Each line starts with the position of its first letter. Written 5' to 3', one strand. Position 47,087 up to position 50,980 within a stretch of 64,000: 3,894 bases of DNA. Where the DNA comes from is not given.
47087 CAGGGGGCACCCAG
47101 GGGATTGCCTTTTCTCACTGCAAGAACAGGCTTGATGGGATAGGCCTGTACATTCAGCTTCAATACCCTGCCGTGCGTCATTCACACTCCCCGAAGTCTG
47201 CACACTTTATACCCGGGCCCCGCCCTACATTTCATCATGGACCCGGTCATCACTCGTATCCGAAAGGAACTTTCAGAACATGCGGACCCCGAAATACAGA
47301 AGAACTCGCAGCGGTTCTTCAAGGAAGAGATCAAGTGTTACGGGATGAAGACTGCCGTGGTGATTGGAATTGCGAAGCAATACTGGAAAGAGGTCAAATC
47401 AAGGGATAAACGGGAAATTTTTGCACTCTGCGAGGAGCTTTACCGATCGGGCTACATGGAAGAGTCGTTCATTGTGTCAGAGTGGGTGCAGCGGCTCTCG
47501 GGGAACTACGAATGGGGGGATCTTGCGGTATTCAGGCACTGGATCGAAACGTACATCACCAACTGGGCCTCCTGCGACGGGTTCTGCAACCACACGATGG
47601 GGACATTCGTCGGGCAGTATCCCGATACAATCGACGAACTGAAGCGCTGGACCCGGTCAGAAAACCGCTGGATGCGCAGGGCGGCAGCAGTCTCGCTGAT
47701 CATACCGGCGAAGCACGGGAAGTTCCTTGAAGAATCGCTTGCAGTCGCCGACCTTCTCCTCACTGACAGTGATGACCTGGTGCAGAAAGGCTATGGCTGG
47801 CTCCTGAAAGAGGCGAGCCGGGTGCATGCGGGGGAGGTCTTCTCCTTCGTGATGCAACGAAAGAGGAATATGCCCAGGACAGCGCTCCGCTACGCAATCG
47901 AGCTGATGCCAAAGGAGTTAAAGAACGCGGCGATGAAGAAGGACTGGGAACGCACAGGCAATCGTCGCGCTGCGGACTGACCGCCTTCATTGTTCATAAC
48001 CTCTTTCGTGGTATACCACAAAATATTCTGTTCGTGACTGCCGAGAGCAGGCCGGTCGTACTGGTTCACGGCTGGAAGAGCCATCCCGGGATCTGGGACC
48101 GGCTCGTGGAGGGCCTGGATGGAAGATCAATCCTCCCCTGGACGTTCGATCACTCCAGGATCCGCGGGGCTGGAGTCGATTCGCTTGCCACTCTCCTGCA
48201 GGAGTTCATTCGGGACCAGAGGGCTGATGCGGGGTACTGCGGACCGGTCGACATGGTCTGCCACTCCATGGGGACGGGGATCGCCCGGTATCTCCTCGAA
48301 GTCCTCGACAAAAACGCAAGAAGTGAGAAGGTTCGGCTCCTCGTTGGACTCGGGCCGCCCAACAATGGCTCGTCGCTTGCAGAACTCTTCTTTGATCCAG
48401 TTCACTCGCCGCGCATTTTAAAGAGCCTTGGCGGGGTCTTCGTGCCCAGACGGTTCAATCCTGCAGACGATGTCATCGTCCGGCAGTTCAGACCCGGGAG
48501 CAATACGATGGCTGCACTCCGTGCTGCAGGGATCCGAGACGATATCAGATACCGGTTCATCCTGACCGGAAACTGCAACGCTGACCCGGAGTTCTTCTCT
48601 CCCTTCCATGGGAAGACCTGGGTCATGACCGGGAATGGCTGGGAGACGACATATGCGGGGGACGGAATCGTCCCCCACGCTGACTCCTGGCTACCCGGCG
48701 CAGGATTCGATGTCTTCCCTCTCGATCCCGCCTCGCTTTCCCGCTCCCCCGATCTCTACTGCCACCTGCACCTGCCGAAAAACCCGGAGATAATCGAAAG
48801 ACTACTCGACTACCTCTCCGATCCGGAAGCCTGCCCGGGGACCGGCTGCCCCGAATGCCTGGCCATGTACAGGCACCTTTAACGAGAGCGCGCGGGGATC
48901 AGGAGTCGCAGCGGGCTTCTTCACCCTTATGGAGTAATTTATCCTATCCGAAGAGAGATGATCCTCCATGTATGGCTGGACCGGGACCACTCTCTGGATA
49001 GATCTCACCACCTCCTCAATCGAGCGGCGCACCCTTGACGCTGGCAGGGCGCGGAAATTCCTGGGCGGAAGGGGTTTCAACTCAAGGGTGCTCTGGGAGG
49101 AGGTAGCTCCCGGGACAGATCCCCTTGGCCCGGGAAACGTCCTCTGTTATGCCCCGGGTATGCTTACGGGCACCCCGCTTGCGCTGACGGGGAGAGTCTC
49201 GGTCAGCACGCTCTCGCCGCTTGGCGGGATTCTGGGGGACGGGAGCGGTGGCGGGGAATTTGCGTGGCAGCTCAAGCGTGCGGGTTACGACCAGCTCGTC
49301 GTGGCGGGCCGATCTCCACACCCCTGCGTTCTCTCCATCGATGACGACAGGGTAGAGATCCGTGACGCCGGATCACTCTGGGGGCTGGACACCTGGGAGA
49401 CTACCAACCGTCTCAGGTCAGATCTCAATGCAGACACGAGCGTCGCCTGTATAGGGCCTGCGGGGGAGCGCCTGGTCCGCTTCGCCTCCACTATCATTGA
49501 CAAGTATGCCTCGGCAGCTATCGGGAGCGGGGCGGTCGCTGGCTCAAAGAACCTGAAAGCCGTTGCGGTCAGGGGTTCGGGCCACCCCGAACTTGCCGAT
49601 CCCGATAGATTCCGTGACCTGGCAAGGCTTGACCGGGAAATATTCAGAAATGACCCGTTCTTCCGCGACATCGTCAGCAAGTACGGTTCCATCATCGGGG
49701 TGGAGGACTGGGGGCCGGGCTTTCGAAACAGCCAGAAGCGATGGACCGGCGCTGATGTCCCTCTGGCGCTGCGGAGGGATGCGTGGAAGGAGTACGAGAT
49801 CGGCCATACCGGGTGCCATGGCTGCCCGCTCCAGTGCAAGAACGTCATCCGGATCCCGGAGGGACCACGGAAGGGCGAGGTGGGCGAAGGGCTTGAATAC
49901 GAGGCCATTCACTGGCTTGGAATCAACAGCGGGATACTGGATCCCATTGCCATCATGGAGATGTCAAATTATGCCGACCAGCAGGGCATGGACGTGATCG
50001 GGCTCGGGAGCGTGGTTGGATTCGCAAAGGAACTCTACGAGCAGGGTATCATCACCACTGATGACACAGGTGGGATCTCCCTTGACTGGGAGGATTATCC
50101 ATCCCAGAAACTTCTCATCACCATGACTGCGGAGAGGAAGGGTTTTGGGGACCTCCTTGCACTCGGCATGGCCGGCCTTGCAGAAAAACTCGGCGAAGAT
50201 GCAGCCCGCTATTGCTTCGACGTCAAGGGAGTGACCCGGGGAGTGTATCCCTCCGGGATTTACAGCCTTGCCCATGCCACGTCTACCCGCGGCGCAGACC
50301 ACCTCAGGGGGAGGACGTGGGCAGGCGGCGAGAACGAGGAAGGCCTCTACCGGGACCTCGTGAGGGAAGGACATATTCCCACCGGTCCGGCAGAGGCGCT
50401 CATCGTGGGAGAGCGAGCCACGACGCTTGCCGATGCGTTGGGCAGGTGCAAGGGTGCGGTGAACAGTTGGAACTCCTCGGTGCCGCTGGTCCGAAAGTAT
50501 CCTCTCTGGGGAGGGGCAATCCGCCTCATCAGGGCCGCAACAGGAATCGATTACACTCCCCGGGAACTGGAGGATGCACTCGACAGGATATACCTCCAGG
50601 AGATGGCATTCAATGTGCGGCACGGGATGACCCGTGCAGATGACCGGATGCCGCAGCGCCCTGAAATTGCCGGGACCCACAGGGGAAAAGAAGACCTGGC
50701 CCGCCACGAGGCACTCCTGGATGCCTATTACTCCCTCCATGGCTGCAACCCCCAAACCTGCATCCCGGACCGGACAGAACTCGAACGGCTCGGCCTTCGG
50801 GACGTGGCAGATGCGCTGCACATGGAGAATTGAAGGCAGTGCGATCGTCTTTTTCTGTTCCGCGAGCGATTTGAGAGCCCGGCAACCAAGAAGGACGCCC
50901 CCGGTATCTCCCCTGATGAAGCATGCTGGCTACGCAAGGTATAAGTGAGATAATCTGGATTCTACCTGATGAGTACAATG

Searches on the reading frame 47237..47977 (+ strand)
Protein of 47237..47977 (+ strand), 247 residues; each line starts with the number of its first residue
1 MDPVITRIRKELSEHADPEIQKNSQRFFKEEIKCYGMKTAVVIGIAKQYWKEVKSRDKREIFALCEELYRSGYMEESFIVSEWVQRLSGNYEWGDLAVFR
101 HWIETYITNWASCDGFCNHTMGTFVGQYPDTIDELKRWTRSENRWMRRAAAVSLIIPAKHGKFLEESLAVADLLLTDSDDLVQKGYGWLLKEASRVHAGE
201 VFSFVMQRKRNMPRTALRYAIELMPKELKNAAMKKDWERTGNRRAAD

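Call 66: search_protein_families(library=pfam, proteins=[window:47237-47977:+], max_evalue=0.01)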
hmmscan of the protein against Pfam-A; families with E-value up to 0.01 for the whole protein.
window:47237-47977:+ (247 aa): 2 families
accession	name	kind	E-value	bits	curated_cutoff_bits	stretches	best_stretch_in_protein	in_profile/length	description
PF08713.17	DNA_alkylation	-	2.1e-62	211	21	1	8-224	1-213/213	DNA alkylation repair enzyme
PF13646.12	HEAT_2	-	0.0052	17.5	27.7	0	127-184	28-81/88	HEAT repeats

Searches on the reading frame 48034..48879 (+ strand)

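Call 66: search_protein_families(library=pfam, proteins=[window:48034-48879:+], max_evalue=0.01)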
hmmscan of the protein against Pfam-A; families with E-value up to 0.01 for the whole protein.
window:48034-48879:+ (282 aa): 5 families
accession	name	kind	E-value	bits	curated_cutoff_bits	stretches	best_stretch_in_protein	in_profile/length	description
PF24096.1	DUF7379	-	7e-07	29.8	33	1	38-117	41-119/191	Domain of unknown function (DUF7379)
PF12697.13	Abhydrolase_6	-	1.6e-06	29.4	26.3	1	8-189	1-179/217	Alpha/beta hydrolase family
PF12146.15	Hydrolase_4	-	0.00023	21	27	1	8-108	7-109/239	Serine aminopeptidase, S33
PF00561.26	Abhydrolase_1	-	0.0004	20.6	25.8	1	7-117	2-113/245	alpha/beta hydrolase fold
PF02089.21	Palm_thioest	-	0.0056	16.8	26.8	1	68-114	71-114/254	Palmitoyl protein thioesterase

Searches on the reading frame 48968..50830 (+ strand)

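Call 17: search_protein_families(library=pfam, proteins=[window:48968-50830:+], max_evalue=0.00001)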
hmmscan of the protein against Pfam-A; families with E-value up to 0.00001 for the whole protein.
window:48968-50830:+ (621 aa): 2 families
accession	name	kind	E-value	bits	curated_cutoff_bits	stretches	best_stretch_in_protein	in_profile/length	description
PF01314.23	AFOR_C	-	1.3e-76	258.7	27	1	253-610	41-385/385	Aldehyde ferredoxin oxidoreductase, domains 2 & 3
PF02730.20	AFOR_N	-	3.3e-69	233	29.8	1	7-203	2-198/199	Aldehyde ferredoxin oxidoreductase, N-terminal domain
